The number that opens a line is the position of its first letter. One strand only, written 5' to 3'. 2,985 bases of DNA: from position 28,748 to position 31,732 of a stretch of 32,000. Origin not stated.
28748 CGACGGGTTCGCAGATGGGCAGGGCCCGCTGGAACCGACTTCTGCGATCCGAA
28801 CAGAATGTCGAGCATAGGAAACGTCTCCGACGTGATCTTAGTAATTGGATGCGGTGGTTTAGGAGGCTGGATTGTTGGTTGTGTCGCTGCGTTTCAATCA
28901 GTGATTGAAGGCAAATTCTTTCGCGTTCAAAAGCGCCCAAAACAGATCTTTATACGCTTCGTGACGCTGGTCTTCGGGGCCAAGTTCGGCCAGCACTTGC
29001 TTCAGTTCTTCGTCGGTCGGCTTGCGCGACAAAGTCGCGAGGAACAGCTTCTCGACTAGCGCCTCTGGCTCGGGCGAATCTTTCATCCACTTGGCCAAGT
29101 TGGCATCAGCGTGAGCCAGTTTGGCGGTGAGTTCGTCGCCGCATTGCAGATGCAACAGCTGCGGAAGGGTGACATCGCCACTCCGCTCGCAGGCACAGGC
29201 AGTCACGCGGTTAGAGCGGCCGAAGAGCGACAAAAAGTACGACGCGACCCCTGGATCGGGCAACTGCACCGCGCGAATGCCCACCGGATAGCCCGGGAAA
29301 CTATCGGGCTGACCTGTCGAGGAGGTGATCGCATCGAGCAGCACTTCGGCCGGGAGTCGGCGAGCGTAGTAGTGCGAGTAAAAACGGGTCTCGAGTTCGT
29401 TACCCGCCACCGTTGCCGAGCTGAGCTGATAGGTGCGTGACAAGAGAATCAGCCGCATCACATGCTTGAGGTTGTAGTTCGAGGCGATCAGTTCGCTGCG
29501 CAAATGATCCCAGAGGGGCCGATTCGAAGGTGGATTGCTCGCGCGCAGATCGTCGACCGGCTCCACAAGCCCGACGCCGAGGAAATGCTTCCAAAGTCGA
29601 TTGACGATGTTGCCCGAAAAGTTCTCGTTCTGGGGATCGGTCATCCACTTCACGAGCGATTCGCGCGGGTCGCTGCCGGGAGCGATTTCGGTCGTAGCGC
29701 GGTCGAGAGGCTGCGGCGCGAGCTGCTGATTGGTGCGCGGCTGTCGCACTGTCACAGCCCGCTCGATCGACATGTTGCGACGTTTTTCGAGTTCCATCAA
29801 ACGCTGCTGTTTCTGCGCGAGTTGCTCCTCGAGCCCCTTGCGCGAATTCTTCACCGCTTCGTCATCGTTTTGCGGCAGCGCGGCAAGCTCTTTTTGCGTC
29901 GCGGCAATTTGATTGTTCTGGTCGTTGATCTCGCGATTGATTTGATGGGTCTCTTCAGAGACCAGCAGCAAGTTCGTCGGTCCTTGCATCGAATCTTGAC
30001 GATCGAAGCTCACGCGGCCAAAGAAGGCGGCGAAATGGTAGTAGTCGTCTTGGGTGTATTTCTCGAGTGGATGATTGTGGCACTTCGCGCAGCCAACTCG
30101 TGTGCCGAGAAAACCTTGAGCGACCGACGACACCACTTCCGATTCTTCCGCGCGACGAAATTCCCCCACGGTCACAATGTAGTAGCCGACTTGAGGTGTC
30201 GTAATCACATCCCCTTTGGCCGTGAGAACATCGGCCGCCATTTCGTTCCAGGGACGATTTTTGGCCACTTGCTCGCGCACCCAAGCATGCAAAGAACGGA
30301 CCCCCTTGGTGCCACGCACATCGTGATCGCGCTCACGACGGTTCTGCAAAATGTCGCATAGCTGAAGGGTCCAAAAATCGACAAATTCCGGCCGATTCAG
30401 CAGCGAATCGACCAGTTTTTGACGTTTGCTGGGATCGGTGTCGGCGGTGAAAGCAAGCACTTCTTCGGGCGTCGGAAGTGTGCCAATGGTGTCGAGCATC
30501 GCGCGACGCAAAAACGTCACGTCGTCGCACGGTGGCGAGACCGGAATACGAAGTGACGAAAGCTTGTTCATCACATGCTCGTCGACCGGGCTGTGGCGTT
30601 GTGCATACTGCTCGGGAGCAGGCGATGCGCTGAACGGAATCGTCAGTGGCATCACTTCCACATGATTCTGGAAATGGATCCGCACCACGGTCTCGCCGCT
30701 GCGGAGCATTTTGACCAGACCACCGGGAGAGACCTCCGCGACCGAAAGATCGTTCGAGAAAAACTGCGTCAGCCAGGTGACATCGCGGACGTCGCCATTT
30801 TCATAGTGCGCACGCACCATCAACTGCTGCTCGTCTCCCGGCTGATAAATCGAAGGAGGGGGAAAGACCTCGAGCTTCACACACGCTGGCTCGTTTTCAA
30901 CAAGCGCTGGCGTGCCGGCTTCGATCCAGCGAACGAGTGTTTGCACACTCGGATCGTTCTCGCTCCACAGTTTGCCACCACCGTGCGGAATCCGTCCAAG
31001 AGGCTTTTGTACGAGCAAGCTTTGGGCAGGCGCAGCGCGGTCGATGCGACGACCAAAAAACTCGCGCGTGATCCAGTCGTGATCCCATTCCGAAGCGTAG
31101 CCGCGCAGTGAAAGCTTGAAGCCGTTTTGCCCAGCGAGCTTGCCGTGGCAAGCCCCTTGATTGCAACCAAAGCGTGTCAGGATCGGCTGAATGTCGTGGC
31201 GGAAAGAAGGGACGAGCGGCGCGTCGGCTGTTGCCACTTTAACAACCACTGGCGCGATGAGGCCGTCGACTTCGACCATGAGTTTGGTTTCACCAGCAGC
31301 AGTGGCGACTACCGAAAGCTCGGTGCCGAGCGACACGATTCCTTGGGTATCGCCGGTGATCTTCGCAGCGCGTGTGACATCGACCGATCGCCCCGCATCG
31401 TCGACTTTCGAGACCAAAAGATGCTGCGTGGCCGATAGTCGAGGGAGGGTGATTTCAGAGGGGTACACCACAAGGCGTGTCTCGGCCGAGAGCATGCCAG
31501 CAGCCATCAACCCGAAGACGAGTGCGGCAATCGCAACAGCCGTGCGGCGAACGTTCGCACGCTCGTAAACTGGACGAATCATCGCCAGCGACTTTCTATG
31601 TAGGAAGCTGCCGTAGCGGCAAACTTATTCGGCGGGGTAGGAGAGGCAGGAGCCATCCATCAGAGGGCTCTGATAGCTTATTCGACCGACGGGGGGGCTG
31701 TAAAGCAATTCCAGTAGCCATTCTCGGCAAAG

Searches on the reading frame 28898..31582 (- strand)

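Call 12: search_protein_families(library=pfam, proteins=[window:28898-31582:-], max_evalue=0.001)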
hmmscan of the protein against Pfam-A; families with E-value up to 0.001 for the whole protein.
window:28898-31582:- (894 aa): 2 families
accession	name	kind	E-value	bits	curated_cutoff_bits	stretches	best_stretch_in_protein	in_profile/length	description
PF07583.16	PSCyt2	-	1.1e-48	166.5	29.8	1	332-524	1-207/209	Protein of unknown function (DUF1549)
PF07587.16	PSD1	-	4.8e-39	134.7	28.5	1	640-864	2-241/244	Protein of unknown function (DUF1553)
